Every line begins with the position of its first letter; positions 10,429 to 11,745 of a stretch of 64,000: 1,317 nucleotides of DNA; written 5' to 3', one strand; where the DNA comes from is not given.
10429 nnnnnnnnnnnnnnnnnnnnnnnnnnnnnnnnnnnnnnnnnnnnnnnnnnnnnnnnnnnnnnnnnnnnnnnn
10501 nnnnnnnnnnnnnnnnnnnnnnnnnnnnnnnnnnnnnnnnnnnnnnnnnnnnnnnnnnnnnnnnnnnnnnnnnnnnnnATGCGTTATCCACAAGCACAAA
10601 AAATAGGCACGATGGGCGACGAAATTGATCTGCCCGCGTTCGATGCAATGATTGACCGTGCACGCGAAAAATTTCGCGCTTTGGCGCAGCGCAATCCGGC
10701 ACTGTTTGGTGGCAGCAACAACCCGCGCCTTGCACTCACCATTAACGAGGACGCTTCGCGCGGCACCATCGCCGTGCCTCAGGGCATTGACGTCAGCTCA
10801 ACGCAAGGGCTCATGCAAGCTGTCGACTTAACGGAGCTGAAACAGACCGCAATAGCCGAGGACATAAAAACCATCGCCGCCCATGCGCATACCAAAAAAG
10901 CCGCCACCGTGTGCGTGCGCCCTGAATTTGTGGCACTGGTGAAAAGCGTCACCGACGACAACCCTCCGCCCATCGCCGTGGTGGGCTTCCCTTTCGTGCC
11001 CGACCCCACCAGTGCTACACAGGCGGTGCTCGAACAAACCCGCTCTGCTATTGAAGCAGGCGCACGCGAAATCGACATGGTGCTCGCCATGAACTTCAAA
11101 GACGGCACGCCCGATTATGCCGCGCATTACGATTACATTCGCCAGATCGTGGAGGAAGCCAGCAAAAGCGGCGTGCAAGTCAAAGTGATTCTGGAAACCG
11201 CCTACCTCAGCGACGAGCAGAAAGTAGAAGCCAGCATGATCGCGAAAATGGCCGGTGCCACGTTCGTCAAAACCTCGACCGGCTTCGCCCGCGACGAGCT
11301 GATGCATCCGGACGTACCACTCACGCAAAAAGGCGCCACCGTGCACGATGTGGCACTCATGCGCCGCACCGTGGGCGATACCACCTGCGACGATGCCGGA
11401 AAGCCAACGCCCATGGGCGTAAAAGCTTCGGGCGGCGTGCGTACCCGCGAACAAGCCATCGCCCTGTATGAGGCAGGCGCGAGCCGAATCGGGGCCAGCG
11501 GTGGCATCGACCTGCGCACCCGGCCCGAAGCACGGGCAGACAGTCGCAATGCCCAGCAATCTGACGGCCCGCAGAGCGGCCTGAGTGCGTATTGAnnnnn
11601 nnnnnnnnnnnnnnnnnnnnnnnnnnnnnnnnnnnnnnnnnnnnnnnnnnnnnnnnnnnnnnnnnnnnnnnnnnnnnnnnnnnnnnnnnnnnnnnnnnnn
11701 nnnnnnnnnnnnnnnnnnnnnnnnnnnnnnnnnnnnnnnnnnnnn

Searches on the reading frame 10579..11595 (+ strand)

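Call 23: search_protein_families(library=pfam, proteins=[window:10579-11595:+], max_evalue=0.001)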
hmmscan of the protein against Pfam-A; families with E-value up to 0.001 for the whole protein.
window:10579-11595:+ (338 aa): 1 family
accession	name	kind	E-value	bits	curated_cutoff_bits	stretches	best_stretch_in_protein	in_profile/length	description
PF01791.15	DeoC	-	3.4e-17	63.3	23.8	1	79-310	3-221/229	DeoC/LacD family aldolase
